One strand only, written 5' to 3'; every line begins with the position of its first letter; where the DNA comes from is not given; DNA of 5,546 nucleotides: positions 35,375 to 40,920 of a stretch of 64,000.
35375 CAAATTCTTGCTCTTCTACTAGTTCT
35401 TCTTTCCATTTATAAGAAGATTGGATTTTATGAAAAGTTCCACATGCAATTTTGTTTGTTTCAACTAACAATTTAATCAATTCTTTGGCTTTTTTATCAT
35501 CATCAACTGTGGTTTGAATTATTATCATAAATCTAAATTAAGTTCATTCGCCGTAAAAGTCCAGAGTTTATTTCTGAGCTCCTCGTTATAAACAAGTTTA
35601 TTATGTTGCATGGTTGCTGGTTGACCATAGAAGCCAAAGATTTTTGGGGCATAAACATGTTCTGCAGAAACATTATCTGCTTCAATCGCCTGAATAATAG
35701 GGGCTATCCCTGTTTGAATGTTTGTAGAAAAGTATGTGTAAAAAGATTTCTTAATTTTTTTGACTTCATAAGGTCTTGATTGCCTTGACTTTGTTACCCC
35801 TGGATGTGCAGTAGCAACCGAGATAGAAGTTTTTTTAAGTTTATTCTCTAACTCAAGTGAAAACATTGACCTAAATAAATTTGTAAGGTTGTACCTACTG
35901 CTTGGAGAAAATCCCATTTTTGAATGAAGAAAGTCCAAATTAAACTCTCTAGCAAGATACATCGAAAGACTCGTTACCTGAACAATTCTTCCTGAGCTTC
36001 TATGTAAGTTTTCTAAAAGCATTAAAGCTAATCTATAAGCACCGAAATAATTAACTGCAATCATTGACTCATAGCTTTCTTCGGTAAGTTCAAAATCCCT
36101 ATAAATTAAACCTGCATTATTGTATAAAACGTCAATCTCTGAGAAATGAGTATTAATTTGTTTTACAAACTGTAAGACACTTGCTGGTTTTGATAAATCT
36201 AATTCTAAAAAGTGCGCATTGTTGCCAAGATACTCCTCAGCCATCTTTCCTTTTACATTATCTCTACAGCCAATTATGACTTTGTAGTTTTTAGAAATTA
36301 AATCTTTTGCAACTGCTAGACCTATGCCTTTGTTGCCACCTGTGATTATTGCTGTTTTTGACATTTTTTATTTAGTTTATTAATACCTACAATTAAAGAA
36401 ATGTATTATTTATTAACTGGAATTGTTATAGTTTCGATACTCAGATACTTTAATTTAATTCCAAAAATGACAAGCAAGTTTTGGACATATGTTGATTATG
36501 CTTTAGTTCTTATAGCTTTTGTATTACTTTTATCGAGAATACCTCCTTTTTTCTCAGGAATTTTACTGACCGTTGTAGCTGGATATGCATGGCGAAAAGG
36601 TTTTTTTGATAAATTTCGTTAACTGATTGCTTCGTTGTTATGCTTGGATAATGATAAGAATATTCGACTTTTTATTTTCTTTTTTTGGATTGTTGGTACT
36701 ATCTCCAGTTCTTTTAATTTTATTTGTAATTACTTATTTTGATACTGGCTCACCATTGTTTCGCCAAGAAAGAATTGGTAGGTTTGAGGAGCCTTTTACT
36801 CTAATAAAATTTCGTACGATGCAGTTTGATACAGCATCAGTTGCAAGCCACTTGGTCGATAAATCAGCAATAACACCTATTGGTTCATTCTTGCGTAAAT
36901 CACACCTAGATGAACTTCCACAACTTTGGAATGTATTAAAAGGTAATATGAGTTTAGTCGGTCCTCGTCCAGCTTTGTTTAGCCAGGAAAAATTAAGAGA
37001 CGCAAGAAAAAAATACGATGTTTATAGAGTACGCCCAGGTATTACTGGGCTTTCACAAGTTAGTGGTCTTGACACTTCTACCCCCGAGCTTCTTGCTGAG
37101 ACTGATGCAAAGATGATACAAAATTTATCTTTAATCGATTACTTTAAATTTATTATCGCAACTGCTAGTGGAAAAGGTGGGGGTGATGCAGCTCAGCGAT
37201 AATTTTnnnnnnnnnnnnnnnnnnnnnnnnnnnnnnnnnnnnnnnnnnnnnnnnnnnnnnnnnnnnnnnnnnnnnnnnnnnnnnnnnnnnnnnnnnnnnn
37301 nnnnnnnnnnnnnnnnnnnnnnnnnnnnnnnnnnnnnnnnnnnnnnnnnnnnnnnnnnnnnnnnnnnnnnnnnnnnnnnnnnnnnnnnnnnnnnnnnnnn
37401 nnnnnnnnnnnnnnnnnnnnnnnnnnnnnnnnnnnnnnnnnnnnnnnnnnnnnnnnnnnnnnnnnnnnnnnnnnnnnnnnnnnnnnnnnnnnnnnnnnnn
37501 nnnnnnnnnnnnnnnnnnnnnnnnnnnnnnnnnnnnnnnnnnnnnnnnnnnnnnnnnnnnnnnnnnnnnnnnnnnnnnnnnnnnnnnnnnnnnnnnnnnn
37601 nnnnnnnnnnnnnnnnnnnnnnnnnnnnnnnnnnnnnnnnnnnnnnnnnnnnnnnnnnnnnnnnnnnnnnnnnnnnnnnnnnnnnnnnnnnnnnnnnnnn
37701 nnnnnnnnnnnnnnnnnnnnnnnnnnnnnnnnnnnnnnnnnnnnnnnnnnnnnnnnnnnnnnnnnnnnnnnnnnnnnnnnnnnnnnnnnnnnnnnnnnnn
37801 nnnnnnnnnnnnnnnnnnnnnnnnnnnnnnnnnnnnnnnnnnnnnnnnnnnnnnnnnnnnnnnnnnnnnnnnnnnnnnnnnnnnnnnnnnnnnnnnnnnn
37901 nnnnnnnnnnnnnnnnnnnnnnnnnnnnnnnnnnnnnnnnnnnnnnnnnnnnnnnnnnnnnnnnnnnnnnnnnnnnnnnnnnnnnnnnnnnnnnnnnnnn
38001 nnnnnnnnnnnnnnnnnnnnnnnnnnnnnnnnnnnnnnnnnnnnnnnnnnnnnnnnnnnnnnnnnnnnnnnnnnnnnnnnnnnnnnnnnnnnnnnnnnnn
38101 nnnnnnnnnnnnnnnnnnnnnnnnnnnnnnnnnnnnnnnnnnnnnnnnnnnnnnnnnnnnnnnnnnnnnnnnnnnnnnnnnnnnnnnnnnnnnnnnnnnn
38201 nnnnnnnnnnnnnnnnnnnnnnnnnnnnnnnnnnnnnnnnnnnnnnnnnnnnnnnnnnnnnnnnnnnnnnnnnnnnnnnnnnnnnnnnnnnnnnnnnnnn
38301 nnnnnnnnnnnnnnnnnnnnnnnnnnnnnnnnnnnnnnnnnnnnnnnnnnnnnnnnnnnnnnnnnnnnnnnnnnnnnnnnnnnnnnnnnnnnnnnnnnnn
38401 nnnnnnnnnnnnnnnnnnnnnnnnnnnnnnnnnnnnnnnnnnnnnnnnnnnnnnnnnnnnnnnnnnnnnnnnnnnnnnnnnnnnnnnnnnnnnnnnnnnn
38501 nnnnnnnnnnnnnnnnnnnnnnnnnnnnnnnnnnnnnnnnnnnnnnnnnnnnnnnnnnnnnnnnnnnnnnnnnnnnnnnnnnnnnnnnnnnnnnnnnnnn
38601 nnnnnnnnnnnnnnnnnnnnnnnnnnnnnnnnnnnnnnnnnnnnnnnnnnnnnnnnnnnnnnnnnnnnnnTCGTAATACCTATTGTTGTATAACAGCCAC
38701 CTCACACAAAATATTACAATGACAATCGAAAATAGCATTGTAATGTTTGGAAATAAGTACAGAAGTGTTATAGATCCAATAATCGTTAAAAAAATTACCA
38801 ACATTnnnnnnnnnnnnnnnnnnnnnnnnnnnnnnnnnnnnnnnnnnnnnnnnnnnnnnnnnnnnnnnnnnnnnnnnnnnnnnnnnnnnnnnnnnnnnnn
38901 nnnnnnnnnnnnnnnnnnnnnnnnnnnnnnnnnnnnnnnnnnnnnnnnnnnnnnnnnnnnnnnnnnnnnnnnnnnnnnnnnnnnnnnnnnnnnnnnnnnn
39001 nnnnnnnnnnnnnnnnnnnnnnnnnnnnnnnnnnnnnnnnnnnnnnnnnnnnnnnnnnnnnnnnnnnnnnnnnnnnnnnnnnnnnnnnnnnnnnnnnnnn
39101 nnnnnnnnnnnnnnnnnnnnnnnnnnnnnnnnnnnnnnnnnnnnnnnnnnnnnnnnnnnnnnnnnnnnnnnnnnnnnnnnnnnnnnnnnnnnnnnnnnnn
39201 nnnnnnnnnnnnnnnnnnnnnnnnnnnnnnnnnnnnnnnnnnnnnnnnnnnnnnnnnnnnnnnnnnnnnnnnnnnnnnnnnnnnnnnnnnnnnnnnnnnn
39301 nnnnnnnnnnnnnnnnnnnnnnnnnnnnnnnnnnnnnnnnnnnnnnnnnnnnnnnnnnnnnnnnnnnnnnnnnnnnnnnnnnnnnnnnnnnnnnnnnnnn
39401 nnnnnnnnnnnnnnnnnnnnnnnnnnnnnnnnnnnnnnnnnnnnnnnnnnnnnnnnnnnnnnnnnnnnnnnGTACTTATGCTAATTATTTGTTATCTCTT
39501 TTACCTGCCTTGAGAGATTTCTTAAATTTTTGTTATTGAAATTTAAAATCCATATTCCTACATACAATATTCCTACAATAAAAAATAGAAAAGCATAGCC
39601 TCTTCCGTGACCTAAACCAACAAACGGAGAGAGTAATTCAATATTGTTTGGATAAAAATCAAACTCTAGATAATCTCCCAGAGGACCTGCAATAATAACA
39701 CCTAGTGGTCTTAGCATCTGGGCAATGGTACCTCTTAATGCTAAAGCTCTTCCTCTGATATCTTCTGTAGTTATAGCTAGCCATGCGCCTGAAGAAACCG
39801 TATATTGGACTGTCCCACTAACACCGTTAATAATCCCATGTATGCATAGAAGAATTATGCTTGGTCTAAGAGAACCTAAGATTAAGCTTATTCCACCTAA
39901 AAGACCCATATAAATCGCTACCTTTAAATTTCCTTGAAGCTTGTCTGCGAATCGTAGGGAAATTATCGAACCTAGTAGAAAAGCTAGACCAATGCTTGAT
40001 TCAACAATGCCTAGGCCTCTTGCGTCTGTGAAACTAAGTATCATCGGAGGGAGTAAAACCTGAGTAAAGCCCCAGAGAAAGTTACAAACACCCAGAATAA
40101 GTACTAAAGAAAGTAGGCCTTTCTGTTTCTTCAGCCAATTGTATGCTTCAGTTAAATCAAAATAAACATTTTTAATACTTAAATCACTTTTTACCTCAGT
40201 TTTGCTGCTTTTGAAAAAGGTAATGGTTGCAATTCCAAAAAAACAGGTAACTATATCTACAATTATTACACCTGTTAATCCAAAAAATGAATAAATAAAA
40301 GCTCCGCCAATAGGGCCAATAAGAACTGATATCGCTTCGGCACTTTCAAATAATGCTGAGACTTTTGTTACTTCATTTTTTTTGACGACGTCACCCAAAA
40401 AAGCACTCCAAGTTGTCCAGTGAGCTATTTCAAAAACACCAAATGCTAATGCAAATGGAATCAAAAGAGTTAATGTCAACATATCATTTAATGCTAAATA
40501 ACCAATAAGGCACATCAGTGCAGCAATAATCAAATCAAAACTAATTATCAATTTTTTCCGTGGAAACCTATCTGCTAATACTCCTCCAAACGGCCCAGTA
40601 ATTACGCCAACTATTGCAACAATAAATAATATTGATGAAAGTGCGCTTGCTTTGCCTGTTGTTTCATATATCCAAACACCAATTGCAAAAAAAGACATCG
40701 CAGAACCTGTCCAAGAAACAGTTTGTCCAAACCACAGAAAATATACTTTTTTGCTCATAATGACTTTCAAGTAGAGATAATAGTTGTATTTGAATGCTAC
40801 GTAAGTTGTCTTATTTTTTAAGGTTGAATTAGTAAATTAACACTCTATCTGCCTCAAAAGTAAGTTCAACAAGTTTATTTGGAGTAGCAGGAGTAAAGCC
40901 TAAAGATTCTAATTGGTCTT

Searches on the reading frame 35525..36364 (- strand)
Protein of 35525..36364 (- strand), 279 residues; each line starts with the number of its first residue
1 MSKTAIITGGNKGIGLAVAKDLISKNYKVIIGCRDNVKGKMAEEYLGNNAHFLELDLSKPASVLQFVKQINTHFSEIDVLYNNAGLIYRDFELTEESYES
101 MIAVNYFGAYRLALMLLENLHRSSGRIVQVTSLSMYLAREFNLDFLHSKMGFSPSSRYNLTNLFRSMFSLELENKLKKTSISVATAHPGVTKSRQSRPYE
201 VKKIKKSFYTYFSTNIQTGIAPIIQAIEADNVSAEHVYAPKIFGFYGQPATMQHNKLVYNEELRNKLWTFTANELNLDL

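Call 52: search_protein_families(library=pfam, proteins=[window:35525-36364:-], max_evalue=0.0001)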
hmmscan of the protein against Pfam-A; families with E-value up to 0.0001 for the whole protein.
window:35525-36364:- (279 aa): 4 families
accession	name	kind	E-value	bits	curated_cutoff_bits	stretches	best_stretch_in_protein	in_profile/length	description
PF00106.31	adh_short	-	5.7e-32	111.2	26.6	1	3-196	1-187/195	short chain dehydrogenase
PF13561.12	adh_short_C2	-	1.7e-16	60.9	27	1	11-158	5-156/236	Enoyl-(Acyl carrier protein) reductase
PF08659.16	KR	-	7.4e-06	26.4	22.6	1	4-113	2-120/180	KR domain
PF01370.27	Epimerase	-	8.2e-06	25.8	20.9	1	6-141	2-124/240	NAD dependent epimerase/dehydratase family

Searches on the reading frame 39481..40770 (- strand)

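Call 41: search_protein_families(library=pfam, proteins=[window:39481-40770:-], max_evalue=0.0001)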
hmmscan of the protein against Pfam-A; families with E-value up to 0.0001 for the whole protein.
window:39481-40770:- (429 aa): 2 families
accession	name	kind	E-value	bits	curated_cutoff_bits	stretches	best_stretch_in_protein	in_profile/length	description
PF07690.21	MFS_1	-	5.9e-27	94.9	33.4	1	12-298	1-287/347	Major Facilitator Superfamily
PF05977.19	MFS_3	-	1.1e-14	54.3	27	1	11-350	14-352/524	Transmembrane secretion effector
